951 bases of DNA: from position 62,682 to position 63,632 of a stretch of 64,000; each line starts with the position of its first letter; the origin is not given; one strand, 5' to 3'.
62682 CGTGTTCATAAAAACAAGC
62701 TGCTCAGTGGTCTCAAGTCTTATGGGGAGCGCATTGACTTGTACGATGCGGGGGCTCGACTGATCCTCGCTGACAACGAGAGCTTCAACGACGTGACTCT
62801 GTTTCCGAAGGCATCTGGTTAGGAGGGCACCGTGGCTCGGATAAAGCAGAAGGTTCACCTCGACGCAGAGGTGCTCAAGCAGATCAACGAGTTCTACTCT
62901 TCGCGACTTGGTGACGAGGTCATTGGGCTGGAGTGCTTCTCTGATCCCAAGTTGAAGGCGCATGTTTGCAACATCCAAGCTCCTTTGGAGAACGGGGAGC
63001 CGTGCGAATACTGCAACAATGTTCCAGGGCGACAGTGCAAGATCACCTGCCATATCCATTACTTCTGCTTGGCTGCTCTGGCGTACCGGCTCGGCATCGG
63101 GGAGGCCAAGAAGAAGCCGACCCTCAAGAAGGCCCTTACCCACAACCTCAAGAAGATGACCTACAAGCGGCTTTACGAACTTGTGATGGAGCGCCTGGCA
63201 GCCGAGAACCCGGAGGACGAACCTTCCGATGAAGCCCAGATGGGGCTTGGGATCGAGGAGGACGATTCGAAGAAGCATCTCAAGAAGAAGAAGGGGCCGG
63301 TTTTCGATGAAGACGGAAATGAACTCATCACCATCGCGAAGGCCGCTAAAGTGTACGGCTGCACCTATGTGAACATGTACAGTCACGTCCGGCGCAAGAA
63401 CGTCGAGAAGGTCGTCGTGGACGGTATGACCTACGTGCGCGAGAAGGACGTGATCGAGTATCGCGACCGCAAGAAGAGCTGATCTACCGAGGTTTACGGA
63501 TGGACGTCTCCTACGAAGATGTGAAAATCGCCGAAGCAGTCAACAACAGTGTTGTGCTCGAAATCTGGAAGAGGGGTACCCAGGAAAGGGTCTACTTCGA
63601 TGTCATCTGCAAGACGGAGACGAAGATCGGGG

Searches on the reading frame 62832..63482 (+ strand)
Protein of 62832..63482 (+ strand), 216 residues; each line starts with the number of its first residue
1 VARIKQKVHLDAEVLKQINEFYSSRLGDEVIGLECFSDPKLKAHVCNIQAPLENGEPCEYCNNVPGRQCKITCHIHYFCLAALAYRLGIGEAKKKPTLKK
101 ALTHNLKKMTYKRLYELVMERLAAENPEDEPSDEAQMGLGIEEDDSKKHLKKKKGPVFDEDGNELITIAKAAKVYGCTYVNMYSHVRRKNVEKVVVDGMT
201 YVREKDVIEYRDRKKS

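Call 25: find_encoding_contigs(protein=window:62832-63482:+, flank=10000, max_places=3)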
Protein window:62832-63482:+ (216 aa): 3 contigs read that carry it; 2 places shown.
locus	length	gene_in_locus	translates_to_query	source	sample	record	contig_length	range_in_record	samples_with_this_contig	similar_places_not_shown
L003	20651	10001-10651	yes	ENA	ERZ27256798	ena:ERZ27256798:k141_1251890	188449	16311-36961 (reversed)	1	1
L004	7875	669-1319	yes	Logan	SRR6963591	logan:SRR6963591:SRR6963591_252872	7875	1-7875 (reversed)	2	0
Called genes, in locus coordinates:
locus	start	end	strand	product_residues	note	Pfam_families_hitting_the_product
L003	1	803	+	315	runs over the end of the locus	PF11753:DUF3310, PF12637:TSCPD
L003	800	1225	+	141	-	-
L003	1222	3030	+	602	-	PF00176:SNF2-rel_dom, PF00271:Helicase_C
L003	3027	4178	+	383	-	-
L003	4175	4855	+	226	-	-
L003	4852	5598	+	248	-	-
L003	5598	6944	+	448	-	PF03796:DnaB_C (faint)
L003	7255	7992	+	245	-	-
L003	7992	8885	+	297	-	-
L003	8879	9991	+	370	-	-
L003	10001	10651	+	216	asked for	-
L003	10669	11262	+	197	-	-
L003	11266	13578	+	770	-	PF01612:DNA_pol_A_exo1, PF00476:DNA_pol_A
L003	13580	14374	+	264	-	PF12171:zf-C2H2_jaz (faint), PF12874:zf-met (faint)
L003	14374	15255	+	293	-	-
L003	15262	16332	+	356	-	PF05496:RuvB_N (faint), PF13177:DNA_pol3_delta2, PF13173:AAA_14 (weak), PF13401:AAA_22, PF00004:AAA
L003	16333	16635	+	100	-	-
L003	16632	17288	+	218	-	-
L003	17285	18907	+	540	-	-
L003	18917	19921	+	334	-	PF00154:RecA_N, PF06745:ATPase, PF08423:Rad51 (faint), PF21096:RecA_C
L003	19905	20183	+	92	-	-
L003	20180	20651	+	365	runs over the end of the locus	PF00149:Metallophos (weak)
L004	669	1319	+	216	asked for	-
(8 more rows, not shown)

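Call 26: search_protein_families(library=pfam, proteins=[L003:11266-13578:+, L003:8879-9991:+, L003:10669-11262:+, L003:13580-14374:+, L003:14374-15255:+, L003:17285-18907:+, L003:16632-17288:+, L003:7255-7992:+, L003:7992-8885:+, L003:4175-4855:+], max_evalue=0.01)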
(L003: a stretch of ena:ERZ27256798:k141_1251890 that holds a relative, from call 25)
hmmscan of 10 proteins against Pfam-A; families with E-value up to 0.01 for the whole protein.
L003:11266-13578:+ (770 aa): 2 families
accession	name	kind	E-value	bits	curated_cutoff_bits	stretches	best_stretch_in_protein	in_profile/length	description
PF00476.26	DNA_pol_A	-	5.5e-75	253.1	34.3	2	309-575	26-281/381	DNA polymerase family A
PF01612.26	DNA_pol_A_exo1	-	1.5e-09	38.3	23.6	1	13-234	2-172/173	3'-5' exonuclease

L003:8879-9991:+ (370 aa): 0 families

L003:10669-11262:+ (197 aa): 0 families

L003:13580-14374:+ (264 aa): 6 families
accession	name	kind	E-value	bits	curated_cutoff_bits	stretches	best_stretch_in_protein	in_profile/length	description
PF12874.13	zf-met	-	1.2e-08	35.5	21.2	1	193-216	2-25/25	Zinc-finger of C2H2 type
PF12171.14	zf-C2H2_jaz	-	2.1e-08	34.6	22.6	1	193-217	3-27/27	Zinc-finger double-stranded RNA-binding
PF13894.12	zf-C2H2_4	-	9.5e-05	23.2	27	0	144-165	1-22/24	C2H2-type zinc finger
PF00096.32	zf-C2H2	-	0.00014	22.6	25.2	0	146-164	3-21/23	Zinc finger, C2H2 type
PF12756.13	zf-C2H2_2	-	0.0037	17.9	26.9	0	191-228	50-87/100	C2H2 type zinc-finger (2 copies)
PF23574.1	zf-C2H2_ZNF142_18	-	0.0078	16.7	27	0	193-216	4-26/35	Zinc finger protein 142 C2H2 domain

L003:14374-15255:+ (293 aa): 0 families

L003:17285-18907:+ (540 aa): 0 families

L003:16632-17288:+ (218 aa): 0 families

L003:7255-7992:+ (245 aa): 0 families

L003:7992-8885:+ (297 aa): 0 families

L003:4175-4855:+ (226 aa): 0 families

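Call 27: search_solved_structures(query=L003:11266-13578:+, max_evalue=0.00001)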
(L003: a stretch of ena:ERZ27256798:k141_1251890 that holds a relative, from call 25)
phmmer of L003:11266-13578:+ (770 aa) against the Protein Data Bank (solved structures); distinct sequences matched with E-value up to 0.00001: 75 (the best 60 are shown).
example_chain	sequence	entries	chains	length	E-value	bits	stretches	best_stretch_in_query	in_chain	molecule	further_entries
8oo6_A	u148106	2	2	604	8.2e-52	179.7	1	21-575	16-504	DNA polymerase I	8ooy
1d9d_A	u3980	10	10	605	8.2e-52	179.7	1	21-575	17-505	DNA POLYMERASE I | PROTEIN (DNA POLYMERASE I KLENOW FRAGMENT (E.C.2.7.7.7)) | PROTEIN (DNA POLYMERASE I-KLENOW FRAGMENT (E.C.2.7.7.7))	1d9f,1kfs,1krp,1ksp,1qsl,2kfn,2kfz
1dpi_A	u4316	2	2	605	8.2e-52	179.7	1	21-575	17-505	DNA POLYMERASE I KLENOW FRAGMENT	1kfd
1kln_A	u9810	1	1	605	3.6e-51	177.6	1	76-575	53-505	PROTEIN (DNA POLYMERASE I KLENOW FRAGMENT (E.C.2.7.7.7))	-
1d8y_A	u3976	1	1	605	4.7e-51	177.2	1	77-575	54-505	DNA POLYMERASE I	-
5o7t_A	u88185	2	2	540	3.5e-43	151.2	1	236-577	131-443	DNA polymerase I, thermostable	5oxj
2ktq_A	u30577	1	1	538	4.5e-43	150.8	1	236-577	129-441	PROTEIN (LARGE FRAGMENT OF DNA POLYMERASE I)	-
4ktq_A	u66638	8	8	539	4.6e-43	150.8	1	236-577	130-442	PROTEIN (LARGE FRAGMENT OF DNA POLYMERASE I) | DNA polymerase I, thermostable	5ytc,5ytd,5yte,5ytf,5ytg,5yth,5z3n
1jxe_A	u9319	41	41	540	4.6e-43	150.8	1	236-577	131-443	TAQ DNA POLYMERASE I | PROTEIN (LARGE FRAGMENT OF DNA POLYMERASE I) | DNA polymerase I, thermostable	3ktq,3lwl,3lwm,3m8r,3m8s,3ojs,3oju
6fbc_A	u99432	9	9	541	4.6e-43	150.8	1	236-577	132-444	DNA polymerase I, thermostable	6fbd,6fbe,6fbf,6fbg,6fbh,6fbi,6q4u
1ktq_A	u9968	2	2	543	4.7e-43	150.8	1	236-577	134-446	DNA POLYMERASE I | PROTEIN (DNA POLYMERASE I)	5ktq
1qss_A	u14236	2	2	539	4.9e-43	150.7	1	236-577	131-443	DNA POLYMERASE I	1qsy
1qtm_A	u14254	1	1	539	4.9e-43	150.7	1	236-577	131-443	DNA POLYMERASE I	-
4bwj_A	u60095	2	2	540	8.6e-43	149.9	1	236-577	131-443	DNA POLYMERASE I, THERMOSTABLE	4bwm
4xiu_A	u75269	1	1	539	8.6e-43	149.9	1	236-577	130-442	DNA polymerase I, thermostable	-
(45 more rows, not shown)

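Call 28: search_dna_similar(query=L003:11266-13578:+, collection=phages, mode=protein, max_rows=25)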
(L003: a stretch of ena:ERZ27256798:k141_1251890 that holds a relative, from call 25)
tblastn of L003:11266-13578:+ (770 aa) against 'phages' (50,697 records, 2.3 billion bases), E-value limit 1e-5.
Records with a match: 3682; places in all: 3684; records where one place covers at least 80% of the query: 15.
Best place of each record, by identity: <60% 3682.
By first word of the organism name: Vibrio 522; Mycobacterium 425; Salmonella 329; Microbacterium 313; Staphylococcus 304; Bacillus 229; Escherichia 196; Pseudomonas 159; Enterococcus 143; Klebsiella 112; and 100 more.
By host as written in the record: - 577; Mycobacterium smegmatis mc2 155 292; Microbacterium foliorum NRRL B-24224 138; Microbacterium foliorum NRRL B-24224 SEA 133; Staphylococcus aureus 98; Mycobacterium smegmatis mc#155 70; Escherichia coli 66; Salmonella enterica subsp. enterica serovar Enteritidis PT1 53; and 705 more.
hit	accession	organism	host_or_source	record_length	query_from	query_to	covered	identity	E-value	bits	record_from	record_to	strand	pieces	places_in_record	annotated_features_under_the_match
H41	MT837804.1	Bacteriophage sp.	human fecal samples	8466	3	762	86%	29.8%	1e-50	253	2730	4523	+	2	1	record has no annotation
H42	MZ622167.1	Gordonia phage Vine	Gordonia rubripertincta NRRL B-16540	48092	8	765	98%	24.3%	2e-26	122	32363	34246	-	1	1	47: DNA polymerase I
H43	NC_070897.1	Gordonia phage Vine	Gordonia rubripertincta NRRL B-16540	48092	8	765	98%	24.3%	2e-26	122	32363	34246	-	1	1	47: DNA polymerase I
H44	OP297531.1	Gordonia phage SummitAcademy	Gordonia rubripertincta Grub38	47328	8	765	98%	24.0%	2e-26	122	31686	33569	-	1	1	44: DNA polymerase I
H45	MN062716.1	Gordonia phage Mayweather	soil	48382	8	765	98%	24.0%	3e-25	118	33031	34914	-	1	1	49: DNA polymerase I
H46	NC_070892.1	Gordonia phage Mayweather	soil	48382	8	765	98%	24.0%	3e-25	118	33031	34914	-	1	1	49: DNA polymerase I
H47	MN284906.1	Gordonia phage CherryonLim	Gordonia rubripertincta NRRL B-16540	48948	8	765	98%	23.8%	2e-26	122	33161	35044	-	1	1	46: DNA polymerase I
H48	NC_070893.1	Gordonia phage CherryonLim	Gordonia rubripertincta NRRL B-16540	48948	8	765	98%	23.8%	2e-26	122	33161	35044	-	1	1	46: DNA polymerase I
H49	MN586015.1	Gordonia phage Lauer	Gordonia rubripertincta NRRL B-16540 SEA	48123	8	765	98%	23.6%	2e-25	119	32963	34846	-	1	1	41: DNA polymerase I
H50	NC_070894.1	Gordonia phage Lauer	Gordonia rubripertincta NRRL B-16540 SEA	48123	8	765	98%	23.6%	2e-25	119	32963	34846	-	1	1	41: DNA polymerase I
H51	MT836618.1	Bacteriophage sp.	human fecal samples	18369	48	764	80%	29.0%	2e-42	229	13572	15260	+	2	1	record has no annotation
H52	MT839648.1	Bacteriophage sp.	human fecal samples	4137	8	574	74%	30.4%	2e-53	206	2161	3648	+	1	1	record has no annotation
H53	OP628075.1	Lysinibacillus phage vB_LfM_LysYB1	Lysinibacillus fusiformis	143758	94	758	74%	29.8%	8e-36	209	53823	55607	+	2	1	DNA polymerase family A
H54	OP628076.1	Lysinibacillus phage vB_LfM_LysYB2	Lysinibacillus fusiformis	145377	94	758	74%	29.8%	8e-36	209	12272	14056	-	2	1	DNA polymerase family A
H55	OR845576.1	Escherichia phage ECO95 1-6-1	Escherichia coli O157:H7 ATCC 43895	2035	14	574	73%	30.1%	5e-48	186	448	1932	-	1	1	record has no annotation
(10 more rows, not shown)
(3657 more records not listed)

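Call 61: search_protein_families(library=pfam, proteins=[L003:20180-20651:+], max_evalue=0.001)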
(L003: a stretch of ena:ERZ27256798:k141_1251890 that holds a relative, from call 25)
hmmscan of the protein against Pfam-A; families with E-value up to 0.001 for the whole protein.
L003:20180-20651:+ (157 aa): 1 family
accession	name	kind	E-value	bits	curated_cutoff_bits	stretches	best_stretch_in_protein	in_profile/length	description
PF00149.33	Metallophos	-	5.7e-06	27.3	21.5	1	4-113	1-86/191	Calcineurin-like phosphoesterase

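Call 80: search_protein_families(library=ncbifam, proteins=[L003:11266-13578:+], max_evalue=0.001)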
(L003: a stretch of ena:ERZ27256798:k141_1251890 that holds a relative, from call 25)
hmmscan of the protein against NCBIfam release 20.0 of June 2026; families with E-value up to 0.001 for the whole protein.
L003:11266-13578:+ (770 aa): 10 families
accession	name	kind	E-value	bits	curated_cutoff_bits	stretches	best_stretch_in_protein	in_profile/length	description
NF004397.1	PRK05755.1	equivalog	2.9e-92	310.6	720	2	51-576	327-790/889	DNA polymerase I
TIGR00593.1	pola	equivalog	2.5e-75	254.5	600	1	199-764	441-888/890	DNA polymerase I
NF011539.0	PRK14975.1-3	equivalog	1.1e-60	205.6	640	2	101-571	110-533/628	bifunctional 3'-5' exonuclease/DNA polymerase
NF011540.0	PRK14975.1-4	equivalog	2.1e-37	128.9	601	2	287-562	215-471/576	bifunctional 3'-5' exonuclease/DNA polymerase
NF011541.0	PRK14975.2-1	equivalog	2.2e-30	105.6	871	3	364-576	322-537/645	bifunctional 3'-5' exonuclease/DNA polymerase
NF038380.1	phage_DpoZ_1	exception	1.3e-25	89.9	500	1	96-528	42-449/607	aminoadenine-incorporating DNA polymerase DpoZ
NF011542.0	PRK14975.2-2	equivalog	5.5e-23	81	1061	1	358-520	463-622/802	bifunctional 3'-5' exonuclease/DNA polymerase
NF011543.0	PRK14975.2-3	equivalog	1.3e-20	73.1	1139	1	395-570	541-716/853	bifunctional 3'-5' exonuclease/DNA polymerase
NF011538.0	PRK14975.1-1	equivalog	7.4e-09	34.5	389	1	352-514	248-385/557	bifunctional 3'-5' exonuclease/DNA polymerase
NF038381.1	phage_DpoZ_2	exception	0.0007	18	350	0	445-520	508-579/754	aminoadenine-incorporating DNA polymerase DpoZ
